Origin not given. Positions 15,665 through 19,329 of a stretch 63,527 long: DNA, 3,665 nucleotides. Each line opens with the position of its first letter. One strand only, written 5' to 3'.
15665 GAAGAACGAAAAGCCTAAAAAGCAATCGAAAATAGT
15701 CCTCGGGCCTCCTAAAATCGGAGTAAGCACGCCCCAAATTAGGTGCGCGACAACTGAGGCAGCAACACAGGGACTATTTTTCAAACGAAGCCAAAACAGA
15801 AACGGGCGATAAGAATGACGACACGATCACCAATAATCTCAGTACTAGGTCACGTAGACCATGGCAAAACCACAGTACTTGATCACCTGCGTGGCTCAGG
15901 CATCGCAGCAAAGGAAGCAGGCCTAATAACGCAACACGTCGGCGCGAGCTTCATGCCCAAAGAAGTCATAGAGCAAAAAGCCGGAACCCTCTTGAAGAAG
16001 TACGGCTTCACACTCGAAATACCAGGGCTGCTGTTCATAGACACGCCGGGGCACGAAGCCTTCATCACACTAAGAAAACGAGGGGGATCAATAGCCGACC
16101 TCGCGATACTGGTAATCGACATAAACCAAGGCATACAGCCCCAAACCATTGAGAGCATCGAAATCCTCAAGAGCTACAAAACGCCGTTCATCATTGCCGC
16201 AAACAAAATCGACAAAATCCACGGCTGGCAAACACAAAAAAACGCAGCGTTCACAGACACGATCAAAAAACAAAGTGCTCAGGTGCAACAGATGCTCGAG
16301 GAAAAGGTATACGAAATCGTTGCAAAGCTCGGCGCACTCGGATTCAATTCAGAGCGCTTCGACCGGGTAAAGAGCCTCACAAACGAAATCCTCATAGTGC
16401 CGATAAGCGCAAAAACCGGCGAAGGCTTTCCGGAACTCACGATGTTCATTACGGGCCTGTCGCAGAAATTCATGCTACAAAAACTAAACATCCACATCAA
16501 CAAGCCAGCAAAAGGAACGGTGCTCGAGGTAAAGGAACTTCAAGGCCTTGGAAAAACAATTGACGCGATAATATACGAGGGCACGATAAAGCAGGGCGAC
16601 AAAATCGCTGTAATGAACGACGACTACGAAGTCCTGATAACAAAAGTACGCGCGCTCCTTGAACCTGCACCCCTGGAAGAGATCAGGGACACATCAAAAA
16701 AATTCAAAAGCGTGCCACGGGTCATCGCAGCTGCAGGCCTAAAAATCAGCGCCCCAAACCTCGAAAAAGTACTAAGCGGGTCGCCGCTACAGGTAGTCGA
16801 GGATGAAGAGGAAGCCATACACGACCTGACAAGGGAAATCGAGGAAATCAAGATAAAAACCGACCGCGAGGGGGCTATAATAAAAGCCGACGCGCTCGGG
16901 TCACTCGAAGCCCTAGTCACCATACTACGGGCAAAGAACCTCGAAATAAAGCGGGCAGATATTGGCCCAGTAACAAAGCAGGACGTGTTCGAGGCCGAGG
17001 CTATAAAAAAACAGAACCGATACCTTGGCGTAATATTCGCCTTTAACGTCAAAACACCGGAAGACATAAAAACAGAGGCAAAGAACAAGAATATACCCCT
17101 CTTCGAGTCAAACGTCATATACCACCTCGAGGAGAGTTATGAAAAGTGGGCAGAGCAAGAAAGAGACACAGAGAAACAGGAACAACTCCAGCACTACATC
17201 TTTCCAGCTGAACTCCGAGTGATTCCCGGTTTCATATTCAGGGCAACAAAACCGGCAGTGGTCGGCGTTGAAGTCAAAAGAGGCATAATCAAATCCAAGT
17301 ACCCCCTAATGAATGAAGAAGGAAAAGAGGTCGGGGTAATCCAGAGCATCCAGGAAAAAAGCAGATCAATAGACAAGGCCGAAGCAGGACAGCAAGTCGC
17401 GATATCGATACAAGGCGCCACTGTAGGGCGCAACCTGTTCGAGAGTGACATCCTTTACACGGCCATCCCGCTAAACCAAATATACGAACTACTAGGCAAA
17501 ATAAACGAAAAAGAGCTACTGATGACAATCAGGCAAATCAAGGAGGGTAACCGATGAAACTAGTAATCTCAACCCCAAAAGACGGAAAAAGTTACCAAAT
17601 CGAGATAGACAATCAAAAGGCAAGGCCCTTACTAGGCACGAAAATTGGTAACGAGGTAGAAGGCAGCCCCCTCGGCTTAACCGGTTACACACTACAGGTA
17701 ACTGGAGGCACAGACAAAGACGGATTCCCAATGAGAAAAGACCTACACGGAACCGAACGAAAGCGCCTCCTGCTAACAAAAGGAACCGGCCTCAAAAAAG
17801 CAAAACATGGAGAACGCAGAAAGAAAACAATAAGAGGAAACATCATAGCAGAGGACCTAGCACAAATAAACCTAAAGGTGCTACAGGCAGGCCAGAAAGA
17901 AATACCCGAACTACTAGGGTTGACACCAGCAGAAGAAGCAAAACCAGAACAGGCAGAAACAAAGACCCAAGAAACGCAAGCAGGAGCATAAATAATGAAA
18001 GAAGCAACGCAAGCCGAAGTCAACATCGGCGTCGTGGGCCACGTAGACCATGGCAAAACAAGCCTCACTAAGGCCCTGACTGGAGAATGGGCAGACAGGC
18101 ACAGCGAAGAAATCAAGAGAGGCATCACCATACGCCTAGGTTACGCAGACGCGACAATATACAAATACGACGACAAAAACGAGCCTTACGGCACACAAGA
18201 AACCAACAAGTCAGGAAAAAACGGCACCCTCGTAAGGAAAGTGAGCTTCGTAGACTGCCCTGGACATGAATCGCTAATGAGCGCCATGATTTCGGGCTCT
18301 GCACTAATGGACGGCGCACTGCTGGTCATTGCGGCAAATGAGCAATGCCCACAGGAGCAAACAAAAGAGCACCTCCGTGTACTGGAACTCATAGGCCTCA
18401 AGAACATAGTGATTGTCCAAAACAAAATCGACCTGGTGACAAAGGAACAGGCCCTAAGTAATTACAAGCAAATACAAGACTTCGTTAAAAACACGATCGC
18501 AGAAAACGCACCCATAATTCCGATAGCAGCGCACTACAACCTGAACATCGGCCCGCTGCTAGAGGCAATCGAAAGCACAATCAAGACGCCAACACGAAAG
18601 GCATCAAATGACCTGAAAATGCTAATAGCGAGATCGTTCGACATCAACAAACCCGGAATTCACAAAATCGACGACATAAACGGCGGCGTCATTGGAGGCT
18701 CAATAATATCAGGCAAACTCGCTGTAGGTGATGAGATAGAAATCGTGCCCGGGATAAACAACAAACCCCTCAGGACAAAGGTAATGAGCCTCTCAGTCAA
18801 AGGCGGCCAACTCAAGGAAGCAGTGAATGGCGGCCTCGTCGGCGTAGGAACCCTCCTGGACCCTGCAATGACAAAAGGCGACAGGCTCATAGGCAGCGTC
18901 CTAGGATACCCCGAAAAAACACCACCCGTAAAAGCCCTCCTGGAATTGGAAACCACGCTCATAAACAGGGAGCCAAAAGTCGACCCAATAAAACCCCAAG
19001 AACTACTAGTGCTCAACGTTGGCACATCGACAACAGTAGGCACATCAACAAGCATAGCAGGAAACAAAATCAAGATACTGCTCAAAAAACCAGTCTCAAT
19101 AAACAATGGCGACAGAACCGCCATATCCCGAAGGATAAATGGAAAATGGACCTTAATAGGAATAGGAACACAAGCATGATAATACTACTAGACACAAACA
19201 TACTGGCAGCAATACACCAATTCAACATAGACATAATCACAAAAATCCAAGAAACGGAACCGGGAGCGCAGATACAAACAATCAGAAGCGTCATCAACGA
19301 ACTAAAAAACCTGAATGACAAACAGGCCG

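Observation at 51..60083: A dispersed family of at least 14 small orphan genes that all start Met-Trp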

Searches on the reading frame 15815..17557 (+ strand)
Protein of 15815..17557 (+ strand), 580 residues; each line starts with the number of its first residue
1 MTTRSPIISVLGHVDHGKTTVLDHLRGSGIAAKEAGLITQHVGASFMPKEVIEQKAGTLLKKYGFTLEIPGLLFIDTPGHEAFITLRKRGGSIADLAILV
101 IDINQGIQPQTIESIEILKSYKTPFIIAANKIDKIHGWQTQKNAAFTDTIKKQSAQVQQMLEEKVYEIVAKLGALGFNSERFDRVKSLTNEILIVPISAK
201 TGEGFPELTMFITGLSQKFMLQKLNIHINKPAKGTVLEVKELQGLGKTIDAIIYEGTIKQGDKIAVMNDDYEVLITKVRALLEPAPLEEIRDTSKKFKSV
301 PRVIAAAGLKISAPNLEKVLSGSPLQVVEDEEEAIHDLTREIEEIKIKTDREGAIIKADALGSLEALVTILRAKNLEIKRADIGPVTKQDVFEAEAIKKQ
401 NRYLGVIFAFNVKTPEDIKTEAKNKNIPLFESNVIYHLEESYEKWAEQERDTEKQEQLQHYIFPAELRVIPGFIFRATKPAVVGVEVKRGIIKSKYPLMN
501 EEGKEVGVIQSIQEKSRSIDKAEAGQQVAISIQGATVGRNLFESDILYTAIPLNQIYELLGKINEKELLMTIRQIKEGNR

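Call 8: search_protein_families(library=pfam, proteins=[window:15815-17557:+], max_evalue=0.00001)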
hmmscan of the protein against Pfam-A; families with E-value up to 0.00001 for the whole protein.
window:15815-17557:+ (580 aa): 5 families
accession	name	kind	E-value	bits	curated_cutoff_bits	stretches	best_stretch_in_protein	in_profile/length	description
PF00009.33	GTP_EFTU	-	9.1e-35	120.4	26.5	1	6-213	4-183/188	Elongation factor Tu GTP binding domain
PF14578.12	GTP_EFTU_D4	-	1.6e-30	105.2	23.8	1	464-548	2-86/86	Elongation factor Tu domain 4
PF11987.13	IF-2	-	3.6e-18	66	27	1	332-442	9-116/117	Translation-initiation factor 2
PF03144.31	GTP_EFTU_D2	-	8.8e-10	39.3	30.3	1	246-325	1-72/73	Elongation factor Tu domain 2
PF01926.29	MMR_HSR1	-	1.2e-06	29.1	21.9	0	8-131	2-113/113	50S ribosome-binding GTPase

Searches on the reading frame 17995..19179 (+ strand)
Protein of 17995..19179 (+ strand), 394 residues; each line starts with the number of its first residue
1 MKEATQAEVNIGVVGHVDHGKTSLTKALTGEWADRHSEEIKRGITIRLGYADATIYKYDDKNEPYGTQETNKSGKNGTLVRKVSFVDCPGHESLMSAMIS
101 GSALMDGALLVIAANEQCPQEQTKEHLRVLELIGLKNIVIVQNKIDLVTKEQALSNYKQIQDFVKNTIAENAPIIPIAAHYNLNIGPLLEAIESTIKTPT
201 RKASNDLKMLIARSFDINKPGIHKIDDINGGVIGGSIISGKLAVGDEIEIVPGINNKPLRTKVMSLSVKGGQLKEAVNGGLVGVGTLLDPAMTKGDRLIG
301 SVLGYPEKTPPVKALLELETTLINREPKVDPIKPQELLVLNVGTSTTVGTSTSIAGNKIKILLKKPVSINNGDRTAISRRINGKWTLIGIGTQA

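Call 8: search_protein_families(library=pfam, proteins=[window:17995-19179:+], max_evalue=0.00001)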
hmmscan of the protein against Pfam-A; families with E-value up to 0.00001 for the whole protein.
window:17995-19179:+ (394 aa): 4 families
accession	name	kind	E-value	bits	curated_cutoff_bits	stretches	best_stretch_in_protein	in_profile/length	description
PF00009.33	GTP_EFTU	-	8.2e-34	117.3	26.5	1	9-197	4-187/188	Elongation factor Tu GTP binding domain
PF09173.17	eIF2_C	-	5.2e-21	75.1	22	1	324-392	17-85/86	Initiation factor eIF2 gamma, C terminal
PF03144.31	GTP_EFTU_D2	-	1.5e-09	38.6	30.3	1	230-289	1-61/73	Elongation factor Tu domain 2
PF01926.29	MMR_HSR1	-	3.7e-06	27.5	21.9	0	11-144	2-113/113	50S ribosome-binding GTPase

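Call 11: find_encoding_contigs(protein=window:17995-19179:+, flank=2000, max_places=6)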
Protein window:17995-19179:+ (394 aa): 8 contigs read that carry it; 1 place shown.
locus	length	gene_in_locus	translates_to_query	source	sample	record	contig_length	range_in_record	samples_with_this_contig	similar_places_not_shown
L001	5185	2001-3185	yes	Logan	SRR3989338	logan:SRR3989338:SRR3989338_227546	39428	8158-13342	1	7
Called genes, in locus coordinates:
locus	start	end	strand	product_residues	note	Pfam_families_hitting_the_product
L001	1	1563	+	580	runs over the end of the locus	PF00009:GTP_EFTU, PF01926:MMR_HSR1 (weak), PF03144:GTP_EFTU_D2 (weak), PF11987:IF-2, PF14578:GTP_EFTU_D4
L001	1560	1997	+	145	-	PF01092:Ribosomal_S6e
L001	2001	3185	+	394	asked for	PF00009:GTP_EFTU, PF01926:MMR_HSR1 (weak), PF03144:GTP_EFTU_D2, PF09173:eIF2_C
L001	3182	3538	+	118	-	PF18477:PIN_9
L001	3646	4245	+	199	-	PF03876:SHS2_Rpb7-N, PF00575:S1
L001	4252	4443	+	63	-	PF06093:Spt4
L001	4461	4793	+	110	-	PF01282:Ribosomal_S24e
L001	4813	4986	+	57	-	PF01599:Ribosomal_S27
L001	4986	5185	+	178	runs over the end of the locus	PF02517:Rce1-like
